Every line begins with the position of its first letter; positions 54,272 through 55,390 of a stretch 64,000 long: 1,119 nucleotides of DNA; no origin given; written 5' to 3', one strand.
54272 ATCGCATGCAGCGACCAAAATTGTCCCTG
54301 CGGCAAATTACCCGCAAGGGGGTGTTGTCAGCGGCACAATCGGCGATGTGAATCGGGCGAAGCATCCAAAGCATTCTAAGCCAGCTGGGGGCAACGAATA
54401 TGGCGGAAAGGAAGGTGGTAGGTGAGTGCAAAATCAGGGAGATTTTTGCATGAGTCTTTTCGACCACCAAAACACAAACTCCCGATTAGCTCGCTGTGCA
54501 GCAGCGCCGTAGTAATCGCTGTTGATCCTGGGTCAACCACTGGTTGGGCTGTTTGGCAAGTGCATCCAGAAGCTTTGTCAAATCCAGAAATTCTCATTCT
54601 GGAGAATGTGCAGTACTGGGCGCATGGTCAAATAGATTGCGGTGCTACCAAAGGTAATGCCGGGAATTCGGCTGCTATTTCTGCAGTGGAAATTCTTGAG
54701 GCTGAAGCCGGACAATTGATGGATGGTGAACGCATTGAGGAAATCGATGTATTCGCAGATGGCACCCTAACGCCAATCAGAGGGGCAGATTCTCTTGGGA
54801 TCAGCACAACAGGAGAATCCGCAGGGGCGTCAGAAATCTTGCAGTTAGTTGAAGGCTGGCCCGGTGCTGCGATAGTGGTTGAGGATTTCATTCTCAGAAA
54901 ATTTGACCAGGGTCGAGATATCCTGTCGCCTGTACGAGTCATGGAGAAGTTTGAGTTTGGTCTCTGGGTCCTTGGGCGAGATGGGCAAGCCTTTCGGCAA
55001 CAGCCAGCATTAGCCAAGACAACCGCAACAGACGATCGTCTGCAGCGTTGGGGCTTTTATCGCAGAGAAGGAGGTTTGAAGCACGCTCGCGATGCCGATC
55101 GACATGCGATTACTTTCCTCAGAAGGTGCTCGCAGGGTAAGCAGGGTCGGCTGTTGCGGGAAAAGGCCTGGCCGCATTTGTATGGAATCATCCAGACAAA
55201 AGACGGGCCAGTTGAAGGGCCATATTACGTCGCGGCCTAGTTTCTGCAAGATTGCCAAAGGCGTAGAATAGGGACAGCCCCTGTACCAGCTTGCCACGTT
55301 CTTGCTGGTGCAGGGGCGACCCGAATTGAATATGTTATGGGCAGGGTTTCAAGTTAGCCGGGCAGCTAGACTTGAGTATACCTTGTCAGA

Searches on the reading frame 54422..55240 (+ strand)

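Call 66: search_protein_families(library=pfam, proteins=[window:54422-55240:+], max_evalue=0.01)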
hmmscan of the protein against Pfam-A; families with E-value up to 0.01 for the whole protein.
window:54422-55240:+ (272 aa): 0 families

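Call 83: search_protein_families(library=phrogs, proteins=[window:54422-55240:+], max_evalue=0.001)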
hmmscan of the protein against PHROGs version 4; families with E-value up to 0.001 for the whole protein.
window:54422-55240:+ (272 aa): 1 family
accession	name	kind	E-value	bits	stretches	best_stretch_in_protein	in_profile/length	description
phrog_1981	-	unknown function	8.6e-60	203.1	1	23-258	21-203/217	-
